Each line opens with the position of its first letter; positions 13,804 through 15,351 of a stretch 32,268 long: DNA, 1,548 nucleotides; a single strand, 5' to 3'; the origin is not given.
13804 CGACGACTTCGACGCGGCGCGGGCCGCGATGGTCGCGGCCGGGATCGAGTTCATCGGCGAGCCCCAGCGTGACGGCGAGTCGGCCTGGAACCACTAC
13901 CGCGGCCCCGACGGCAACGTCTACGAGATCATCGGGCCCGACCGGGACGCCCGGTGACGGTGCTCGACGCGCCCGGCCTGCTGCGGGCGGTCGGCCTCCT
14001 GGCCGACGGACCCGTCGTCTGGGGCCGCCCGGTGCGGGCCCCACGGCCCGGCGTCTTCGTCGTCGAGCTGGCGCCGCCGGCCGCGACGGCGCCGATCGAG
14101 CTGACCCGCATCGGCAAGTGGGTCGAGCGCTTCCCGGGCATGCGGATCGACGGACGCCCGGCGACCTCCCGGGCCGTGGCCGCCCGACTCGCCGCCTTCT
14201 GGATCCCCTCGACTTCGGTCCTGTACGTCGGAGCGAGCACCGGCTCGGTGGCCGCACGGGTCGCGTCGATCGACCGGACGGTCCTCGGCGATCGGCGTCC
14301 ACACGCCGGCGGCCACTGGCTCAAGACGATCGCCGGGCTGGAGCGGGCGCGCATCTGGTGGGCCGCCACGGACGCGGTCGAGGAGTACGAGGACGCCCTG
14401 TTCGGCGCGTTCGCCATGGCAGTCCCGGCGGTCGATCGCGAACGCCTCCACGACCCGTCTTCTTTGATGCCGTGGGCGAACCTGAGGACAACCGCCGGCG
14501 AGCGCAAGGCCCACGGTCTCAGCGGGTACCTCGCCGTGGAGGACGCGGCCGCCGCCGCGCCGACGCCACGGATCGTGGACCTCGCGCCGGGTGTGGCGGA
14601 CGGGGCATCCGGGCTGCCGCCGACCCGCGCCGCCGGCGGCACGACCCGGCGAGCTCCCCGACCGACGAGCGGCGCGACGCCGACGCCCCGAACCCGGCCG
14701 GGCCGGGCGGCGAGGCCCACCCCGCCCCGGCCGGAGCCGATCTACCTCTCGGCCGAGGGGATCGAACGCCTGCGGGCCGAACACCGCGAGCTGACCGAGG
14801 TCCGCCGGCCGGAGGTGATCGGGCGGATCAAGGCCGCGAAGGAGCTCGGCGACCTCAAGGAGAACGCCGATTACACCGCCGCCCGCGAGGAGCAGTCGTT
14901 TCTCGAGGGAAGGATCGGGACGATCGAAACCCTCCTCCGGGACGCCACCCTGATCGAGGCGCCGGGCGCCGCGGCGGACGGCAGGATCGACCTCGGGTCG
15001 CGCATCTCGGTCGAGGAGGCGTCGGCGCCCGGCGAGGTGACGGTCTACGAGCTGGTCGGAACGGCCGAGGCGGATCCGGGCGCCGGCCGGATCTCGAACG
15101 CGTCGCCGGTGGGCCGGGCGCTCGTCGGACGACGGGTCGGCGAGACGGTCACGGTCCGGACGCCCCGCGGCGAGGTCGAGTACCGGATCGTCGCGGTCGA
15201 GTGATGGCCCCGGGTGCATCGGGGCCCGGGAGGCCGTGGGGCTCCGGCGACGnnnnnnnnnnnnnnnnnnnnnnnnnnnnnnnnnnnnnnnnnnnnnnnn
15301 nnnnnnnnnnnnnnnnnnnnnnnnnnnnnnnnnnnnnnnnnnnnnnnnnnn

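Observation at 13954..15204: GreA fused to an N-terminal domain with GIY-YIG-like motifs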

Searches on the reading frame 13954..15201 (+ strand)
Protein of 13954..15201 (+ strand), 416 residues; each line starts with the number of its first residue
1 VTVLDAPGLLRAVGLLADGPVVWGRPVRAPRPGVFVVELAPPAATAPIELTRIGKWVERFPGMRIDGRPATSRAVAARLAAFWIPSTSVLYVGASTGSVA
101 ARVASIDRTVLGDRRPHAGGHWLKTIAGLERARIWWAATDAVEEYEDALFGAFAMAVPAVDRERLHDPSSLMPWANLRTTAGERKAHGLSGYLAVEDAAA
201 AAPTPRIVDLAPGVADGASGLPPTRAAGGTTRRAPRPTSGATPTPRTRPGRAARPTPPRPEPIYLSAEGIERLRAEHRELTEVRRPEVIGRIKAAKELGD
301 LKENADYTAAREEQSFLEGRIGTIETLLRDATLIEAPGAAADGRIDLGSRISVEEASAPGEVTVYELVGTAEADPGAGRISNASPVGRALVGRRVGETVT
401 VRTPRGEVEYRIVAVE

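Call 3: search_protein_families(library=pfam, proteins=[window:13954-15201:+], max_evalue=1)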
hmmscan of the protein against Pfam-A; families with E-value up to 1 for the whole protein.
window:13954-15201:+ (416 aa): 3 families
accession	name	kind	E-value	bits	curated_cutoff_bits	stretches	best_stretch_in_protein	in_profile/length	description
PF03449.20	GreA_GreB_N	-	1.3e-23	83.4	24.5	1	263-332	1-70/71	Transcription elongation factor, N-terminal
PF01272.25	GreA_GreB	-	2.5e-22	79.1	26.9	1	342-416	3-76/77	Transcription elongation factor, GreA/GreB, C-term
PF18427.7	DDR_swiveling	-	0.12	12.9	26.5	1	382-408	138-162/162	DD-reactivating factor swiveling domain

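Call 4: search_protein_families(library=ncbifam, proteins=[window:13954-15201:+], max_evalue=1)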
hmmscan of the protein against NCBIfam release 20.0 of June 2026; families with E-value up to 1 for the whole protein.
window:13954-15201:+ (416 aa): 14 families
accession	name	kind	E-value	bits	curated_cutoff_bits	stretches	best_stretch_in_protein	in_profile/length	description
NF001263.0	PRK00226.1-4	equivalog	8.5e-47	159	145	1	262-416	6-158/160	transcription elongation factor GreA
TIGR01462.1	greA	subfamily_domain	7.5e-45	152.7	139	1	264-416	1-151/151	transcription elongation factor GreA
NF001264.0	PRK00226.1-5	equivalog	1.9e-42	144.7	180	1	265-416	6-156/158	transcription elongation factor GreA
NF001261.0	PRK00226.1-2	equivalog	4.5e-42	143.6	167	1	263-416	4-155/157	transcription elongation factor GreA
NF001260.0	PRK00226.1-1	equivalog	4.5e-39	133.6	234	1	266-416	9-157/160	transcription elongation factor GreA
NF002506.1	PRK01885.1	equivalog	5.7e-27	94.3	188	1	264-416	4-153/156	transcription elongation factor GreB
NF001262.0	PRK00226.1-3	equivalog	5.5e-24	84.7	161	1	264-408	8-151/165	transcription elongation factor GreA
TIGR01461.1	greB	equivalog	3e-23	82.3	171.05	1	264-416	4-153/156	transcription elongation factor GreB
NF011309.0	PRK14720.1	equivalog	7e-22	77.4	714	1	270-415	757-900/906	transcription elongation factor GreA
NF004548.0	PRK05892.1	equivalog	2.9e-12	46.8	126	1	267-415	10-154/158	nucleoside diphosphate kinase regulator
NF004973.0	PRK06342.1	equivalog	5.1e-11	42.6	159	1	324-403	76-151/160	transcription elongation factor GreA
NF004969.0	PRK06330.1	equivalog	5.1e-11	41.9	697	1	264-403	568-704/718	transcript cleavage factor/unknown domain fusion protein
NF004396.0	PRK05753.1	equivalog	2.3e-06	27.5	109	1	328-408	39-117/137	nucleoside diphosphate kinase regulator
TIGR04491.1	reactive_PduG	equivalog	0.038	12.4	400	1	382-413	228-257/599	diol dehydratase reactivase subunit alpha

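Call 36: search_protein_families(library=padloc, proteins=[window:13954-15201:+], max_evalue=1)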
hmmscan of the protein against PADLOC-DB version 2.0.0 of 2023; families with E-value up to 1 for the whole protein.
window:13954-15201:+ (416 aa): 0 families

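Call 82: list_cluster_members(proteins=[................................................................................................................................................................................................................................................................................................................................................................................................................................, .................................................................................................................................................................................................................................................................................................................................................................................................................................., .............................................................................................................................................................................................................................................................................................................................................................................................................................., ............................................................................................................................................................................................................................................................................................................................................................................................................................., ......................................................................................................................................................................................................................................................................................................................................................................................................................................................, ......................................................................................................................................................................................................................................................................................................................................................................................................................, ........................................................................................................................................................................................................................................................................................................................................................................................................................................, window:13954-15201:+])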
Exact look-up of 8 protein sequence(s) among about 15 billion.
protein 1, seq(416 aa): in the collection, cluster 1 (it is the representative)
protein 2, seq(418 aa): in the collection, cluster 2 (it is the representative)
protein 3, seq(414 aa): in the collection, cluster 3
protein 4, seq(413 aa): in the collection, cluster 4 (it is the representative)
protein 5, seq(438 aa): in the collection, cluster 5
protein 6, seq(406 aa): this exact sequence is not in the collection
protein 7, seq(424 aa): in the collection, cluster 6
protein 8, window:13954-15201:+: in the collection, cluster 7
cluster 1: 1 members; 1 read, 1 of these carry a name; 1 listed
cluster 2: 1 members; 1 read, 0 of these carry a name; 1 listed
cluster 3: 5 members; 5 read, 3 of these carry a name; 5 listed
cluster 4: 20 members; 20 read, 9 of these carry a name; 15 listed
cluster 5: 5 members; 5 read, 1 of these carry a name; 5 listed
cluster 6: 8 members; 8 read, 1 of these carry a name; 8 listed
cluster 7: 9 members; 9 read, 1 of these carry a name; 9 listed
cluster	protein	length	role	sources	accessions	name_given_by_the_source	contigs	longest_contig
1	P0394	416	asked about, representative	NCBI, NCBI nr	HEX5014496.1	MAG TPA: transcription elongation factor GreA [Candidatus Limnocylindrales bacterium] | transcription elongation factor GreA [Candidatus Limnocylindrales bacterium]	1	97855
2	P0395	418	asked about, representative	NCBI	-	-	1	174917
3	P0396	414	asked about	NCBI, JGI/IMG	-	transcription elongation factor GreA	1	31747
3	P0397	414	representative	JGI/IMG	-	transcription elongation factor GreA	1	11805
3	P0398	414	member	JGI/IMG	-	transcription elongation factor GreA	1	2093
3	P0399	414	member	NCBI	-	-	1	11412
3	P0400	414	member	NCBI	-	-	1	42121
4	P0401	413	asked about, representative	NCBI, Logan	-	-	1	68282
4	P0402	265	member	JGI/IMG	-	hypothetical protein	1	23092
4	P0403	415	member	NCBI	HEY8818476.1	MAG TPA: transcription elongation factor GreA [Candidatus Limnocylindrales bacterium]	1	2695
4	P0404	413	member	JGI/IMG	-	transcription elongation factor GreA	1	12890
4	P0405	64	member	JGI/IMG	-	transcription elongation GreA/GreB family factor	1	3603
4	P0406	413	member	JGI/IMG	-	transcription elongation factor GreA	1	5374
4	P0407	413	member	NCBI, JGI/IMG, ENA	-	transcription elongation factor GreA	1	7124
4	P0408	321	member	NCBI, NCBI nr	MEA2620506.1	MAG: transcription elongation factor GreA, partial [Chloroflexota bacterium] | transcription elongation factor GreA [Chloroflexota bacterium]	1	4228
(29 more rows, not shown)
